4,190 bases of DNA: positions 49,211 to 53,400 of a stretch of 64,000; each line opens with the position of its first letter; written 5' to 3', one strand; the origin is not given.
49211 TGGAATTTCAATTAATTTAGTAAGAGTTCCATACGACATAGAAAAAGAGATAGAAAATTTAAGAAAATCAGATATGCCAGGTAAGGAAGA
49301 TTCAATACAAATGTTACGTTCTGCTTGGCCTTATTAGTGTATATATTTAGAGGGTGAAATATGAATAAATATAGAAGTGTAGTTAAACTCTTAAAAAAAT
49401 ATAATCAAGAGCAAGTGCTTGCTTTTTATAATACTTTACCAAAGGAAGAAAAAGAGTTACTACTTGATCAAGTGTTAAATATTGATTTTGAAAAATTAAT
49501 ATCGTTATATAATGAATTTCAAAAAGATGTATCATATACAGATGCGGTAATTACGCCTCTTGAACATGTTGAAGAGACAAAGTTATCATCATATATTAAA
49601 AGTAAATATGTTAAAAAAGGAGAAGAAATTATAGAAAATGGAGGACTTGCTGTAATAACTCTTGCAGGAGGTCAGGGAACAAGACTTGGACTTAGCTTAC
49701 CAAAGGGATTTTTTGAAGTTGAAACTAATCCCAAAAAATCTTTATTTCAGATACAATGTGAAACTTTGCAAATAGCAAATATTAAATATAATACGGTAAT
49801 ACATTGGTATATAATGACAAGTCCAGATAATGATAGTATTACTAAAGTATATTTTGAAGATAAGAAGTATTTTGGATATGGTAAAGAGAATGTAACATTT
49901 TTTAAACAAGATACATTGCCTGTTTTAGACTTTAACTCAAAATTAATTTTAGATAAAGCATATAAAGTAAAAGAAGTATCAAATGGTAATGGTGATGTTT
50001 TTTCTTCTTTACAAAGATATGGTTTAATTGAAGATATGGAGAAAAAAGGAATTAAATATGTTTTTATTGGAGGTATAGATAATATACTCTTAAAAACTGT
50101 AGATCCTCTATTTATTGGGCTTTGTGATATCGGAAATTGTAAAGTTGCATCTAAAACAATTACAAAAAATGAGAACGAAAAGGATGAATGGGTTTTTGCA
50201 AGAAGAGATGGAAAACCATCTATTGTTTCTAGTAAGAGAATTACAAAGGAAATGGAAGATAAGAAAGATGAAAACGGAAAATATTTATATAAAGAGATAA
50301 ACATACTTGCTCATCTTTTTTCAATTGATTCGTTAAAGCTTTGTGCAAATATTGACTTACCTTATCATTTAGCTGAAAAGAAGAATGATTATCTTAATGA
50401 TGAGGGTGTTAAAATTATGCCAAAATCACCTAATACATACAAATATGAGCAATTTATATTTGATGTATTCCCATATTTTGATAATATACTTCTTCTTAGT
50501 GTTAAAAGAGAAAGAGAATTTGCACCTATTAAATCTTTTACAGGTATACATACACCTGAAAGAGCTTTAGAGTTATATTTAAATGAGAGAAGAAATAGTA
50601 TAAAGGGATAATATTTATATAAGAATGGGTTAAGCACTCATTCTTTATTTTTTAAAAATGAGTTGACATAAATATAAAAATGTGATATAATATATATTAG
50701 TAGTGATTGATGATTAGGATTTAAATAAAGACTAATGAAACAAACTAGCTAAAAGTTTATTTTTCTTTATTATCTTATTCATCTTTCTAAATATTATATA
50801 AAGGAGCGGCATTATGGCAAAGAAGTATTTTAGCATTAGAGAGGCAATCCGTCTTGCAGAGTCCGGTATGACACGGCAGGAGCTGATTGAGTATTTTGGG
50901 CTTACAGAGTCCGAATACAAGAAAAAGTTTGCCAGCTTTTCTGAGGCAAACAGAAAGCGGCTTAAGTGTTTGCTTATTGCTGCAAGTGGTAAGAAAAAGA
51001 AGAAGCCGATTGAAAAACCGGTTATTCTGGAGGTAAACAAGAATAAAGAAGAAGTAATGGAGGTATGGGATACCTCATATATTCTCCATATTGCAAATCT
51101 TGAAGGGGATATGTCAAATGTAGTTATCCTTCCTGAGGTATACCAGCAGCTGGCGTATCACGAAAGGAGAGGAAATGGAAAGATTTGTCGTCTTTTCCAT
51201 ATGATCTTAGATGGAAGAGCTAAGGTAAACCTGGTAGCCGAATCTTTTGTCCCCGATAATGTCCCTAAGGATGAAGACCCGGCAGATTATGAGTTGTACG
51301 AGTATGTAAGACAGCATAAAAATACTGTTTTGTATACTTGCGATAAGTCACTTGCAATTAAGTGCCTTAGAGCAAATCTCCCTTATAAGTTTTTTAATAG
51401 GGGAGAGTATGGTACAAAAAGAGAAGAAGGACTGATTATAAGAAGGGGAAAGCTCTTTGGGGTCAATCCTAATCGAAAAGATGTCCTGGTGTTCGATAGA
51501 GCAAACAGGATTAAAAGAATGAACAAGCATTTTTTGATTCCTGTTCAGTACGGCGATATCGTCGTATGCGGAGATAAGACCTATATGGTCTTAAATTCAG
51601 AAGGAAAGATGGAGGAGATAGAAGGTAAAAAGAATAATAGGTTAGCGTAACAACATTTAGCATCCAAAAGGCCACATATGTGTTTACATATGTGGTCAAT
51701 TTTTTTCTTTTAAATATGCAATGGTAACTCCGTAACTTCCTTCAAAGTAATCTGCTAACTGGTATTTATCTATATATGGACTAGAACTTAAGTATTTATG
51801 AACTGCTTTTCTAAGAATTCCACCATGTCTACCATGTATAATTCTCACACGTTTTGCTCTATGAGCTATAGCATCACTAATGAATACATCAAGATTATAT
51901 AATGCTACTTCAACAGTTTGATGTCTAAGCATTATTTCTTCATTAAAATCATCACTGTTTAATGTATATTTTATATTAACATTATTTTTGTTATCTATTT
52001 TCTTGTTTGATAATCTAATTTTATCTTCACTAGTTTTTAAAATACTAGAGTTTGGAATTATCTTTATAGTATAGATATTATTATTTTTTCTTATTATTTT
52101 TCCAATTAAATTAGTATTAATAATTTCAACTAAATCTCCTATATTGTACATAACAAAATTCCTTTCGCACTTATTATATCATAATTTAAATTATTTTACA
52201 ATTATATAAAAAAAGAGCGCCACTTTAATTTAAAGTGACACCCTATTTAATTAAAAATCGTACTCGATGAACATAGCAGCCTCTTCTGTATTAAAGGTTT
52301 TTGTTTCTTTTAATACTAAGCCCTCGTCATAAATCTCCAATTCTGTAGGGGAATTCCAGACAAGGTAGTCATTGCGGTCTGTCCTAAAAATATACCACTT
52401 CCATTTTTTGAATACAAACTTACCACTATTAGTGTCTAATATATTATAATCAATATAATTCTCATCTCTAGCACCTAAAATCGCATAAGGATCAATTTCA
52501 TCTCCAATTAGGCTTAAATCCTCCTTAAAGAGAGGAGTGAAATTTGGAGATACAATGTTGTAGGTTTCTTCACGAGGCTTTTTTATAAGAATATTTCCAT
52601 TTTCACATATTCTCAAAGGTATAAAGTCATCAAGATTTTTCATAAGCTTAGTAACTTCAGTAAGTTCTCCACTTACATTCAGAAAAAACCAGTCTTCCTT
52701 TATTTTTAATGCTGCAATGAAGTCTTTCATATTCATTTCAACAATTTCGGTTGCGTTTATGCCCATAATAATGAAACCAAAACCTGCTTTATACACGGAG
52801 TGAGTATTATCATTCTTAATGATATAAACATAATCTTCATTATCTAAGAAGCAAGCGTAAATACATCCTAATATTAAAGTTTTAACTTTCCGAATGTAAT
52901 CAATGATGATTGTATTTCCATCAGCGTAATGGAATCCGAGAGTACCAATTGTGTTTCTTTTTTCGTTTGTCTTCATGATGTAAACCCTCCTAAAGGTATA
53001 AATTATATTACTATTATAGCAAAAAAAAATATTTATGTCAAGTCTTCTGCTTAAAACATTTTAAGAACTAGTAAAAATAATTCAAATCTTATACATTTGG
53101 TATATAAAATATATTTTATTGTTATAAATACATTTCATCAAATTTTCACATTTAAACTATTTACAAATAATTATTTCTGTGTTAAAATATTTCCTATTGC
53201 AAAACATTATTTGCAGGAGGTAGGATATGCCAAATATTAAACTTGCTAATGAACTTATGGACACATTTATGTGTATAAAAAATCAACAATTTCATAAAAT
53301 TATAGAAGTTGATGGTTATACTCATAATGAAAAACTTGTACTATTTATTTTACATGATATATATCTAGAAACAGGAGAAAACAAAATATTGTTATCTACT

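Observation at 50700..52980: Second foreign-composition islet: PIN-like nuclease candidate, Smr-domain protein and an unknown protein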

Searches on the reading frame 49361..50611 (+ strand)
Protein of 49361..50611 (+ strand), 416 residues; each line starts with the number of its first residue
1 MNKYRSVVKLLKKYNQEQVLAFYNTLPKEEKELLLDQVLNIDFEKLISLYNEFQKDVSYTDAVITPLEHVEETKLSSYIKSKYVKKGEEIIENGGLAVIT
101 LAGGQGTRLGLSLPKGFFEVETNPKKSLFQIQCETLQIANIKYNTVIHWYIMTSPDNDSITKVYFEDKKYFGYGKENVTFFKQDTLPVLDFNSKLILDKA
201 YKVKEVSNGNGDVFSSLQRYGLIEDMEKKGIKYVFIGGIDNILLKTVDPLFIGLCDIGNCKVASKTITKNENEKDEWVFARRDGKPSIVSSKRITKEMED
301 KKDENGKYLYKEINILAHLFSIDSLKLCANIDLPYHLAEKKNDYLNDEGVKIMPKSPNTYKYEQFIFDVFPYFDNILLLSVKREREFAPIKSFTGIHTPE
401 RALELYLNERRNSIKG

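Call 3: search_protein_families(library=pfam, proteins=[window:49361-50611:+], max_evalue=1)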
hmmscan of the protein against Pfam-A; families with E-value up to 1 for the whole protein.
window:49361-50611:+ (416 aa): 2 families
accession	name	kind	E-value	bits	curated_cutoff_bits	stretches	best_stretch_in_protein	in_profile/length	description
PF01704.24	UDPGP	-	1.5e-39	136.3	22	1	65-393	24-338/413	UTP--glucose-1-phosphate uridylyltransferase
PF12804.13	NTP_transf_3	-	0.2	12.2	27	1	99-139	2-37/160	MobA-like NTP transferase domain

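Call 13: find_related_loci(query=window:49361-50608:+, collection=genome_contigs, flank=10000)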
Query window:49361-50608:+ (416 aa) in genome_contigs; peptide patterns used: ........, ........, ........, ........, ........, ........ (x = any residue, [..] = any of these).
105 stretches matched a pattern; 1 encode a relative of the query (tblastn E <= 1e-3); 1 distinct loci.
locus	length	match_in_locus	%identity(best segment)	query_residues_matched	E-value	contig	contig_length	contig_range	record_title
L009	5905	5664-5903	32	11-97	6e-7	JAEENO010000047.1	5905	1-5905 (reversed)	MAG: Lachnospiraceae bacterium isolate Tb.RUG.265 NODE_5090198_length_5905_cov_1.299758, whole genome shotgun sequence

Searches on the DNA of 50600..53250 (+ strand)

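Call 15: search_dna_similar(query=window:50600-53250:+, collection=plasmids, mode=distant)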
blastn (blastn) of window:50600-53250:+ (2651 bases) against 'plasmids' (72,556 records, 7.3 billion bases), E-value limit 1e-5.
No match.

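Call 16: search_dna_similar(query=window:50600-53250:+, collection=phages, mode=distant)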
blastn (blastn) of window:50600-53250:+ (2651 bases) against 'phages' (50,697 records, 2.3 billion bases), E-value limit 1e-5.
No match.

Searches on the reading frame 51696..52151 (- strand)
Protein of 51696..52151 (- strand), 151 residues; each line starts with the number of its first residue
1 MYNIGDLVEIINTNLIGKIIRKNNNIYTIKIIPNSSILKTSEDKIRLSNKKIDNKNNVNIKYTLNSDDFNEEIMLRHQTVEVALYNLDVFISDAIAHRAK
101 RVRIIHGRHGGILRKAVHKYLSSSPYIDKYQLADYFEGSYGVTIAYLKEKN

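Call 3: search_protein_families(library=pfam, proteins=[window:51696-52151:-], max_evalue=1)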
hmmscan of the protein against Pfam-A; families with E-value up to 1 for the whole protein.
window:51696-52151:- (151 aa): 5 families
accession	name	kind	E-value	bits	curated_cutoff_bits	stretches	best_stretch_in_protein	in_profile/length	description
PF01713.27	Smr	-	1.2e-18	67.5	25.7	1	75-148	3-77/77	Smr domain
PF07839.16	CaM_binding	-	0.061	14.5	24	1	23-82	18-77/117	Plant calmodulin-binding domain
PF20297.4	MSSS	-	0.12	12.6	26.8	1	4-25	1-23/42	MutS2 and Smr-associated SH3 domain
PF06649.17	DUF1161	-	0.2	12.5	25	0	17-41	10-34/52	Protein of unknown function (DUF1161)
PF22900.2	UCH_UBL1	-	0.2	12.2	24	1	20-62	43-85/87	Ubiquitin carboxyl-terminal hydrolases, Ubiquitin-like 1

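Call 4: search_protein_families(library=padloc, proteins=[window:51696-52151:-], max_evalue=1)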
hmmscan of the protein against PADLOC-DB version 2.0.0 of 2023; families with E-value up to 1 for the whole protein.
window:51696-52151:- (151 aa): 0 families

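Call 5: search_protein_families(library=ncbifam, proteins=[window:51696-52151:-], max_evalue=1)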
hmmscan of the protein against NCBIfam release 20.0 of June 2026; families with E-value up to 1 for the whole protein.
window:51696-52151:- (151 aa): 2 families
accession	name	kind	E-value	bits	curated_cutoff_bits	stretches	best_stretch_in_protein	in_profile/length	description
TIGR01069.2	mutS2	equivalog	6.1e-25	87.7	400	1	3-147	643-790/790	endonuclease MutS2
NF033154.1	endonuc_SmrA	equivalog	0.00057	19.7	180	1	69-149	88-174/189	DNA endonuclease SmrA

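Call 6: search_protein_families(library=phrogs, proteins=[window:51696-52151:-], max_evalue=1)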
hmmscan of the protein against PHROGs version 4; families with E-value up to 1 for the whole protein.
window:51696-52151:- (151 aa): 7 families
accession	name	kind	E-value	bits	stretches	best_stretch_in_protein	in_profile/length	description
phrog_30120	-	unknown function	4.4e-11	42.6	1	47-147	759-857/858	-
phrog_16289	-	unknown function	0.00048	21.1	1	1-22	1-22/60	-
phrog_395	-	other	0.0098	16.7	1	1-27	225-251/373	cytidyltransferase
phrog_8434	-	unknown function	0.01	16.6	1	70-149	86-171/188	-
phrog_2017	-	unknown function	0.12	13.3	1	67-136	66-134/162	-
phrog_20147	-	unknown function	0.2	13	0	16-55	28-66/70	-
phrog_37908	-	unknown function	0.82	11.6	0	113-127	67-81/97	-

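Call 51: search_solved_structures(query=window:51699-52151:-, max_evalue=0.01, show_alignments=4)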
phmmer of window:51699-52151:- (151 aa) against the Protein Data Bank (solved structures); distinct sequences matched with E-value up to 0.01: 4.
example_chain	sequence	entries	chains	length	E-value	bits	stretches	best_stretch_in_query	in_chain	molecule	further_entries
4och_A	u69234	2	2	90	1.1e-09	41.7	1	68-148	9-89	Endonuclease MutS2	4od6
2zqe_A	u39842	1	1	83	1.7e-06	31.4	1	71-148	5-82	MutS2 protein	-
8qpp_W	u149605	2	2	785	4.3e-06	30.1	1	6-148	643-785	Endonuclease MutS2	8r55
7qv3_v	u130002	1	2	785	7.3e-06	29.4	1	69-148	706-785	Endonuclease MutS2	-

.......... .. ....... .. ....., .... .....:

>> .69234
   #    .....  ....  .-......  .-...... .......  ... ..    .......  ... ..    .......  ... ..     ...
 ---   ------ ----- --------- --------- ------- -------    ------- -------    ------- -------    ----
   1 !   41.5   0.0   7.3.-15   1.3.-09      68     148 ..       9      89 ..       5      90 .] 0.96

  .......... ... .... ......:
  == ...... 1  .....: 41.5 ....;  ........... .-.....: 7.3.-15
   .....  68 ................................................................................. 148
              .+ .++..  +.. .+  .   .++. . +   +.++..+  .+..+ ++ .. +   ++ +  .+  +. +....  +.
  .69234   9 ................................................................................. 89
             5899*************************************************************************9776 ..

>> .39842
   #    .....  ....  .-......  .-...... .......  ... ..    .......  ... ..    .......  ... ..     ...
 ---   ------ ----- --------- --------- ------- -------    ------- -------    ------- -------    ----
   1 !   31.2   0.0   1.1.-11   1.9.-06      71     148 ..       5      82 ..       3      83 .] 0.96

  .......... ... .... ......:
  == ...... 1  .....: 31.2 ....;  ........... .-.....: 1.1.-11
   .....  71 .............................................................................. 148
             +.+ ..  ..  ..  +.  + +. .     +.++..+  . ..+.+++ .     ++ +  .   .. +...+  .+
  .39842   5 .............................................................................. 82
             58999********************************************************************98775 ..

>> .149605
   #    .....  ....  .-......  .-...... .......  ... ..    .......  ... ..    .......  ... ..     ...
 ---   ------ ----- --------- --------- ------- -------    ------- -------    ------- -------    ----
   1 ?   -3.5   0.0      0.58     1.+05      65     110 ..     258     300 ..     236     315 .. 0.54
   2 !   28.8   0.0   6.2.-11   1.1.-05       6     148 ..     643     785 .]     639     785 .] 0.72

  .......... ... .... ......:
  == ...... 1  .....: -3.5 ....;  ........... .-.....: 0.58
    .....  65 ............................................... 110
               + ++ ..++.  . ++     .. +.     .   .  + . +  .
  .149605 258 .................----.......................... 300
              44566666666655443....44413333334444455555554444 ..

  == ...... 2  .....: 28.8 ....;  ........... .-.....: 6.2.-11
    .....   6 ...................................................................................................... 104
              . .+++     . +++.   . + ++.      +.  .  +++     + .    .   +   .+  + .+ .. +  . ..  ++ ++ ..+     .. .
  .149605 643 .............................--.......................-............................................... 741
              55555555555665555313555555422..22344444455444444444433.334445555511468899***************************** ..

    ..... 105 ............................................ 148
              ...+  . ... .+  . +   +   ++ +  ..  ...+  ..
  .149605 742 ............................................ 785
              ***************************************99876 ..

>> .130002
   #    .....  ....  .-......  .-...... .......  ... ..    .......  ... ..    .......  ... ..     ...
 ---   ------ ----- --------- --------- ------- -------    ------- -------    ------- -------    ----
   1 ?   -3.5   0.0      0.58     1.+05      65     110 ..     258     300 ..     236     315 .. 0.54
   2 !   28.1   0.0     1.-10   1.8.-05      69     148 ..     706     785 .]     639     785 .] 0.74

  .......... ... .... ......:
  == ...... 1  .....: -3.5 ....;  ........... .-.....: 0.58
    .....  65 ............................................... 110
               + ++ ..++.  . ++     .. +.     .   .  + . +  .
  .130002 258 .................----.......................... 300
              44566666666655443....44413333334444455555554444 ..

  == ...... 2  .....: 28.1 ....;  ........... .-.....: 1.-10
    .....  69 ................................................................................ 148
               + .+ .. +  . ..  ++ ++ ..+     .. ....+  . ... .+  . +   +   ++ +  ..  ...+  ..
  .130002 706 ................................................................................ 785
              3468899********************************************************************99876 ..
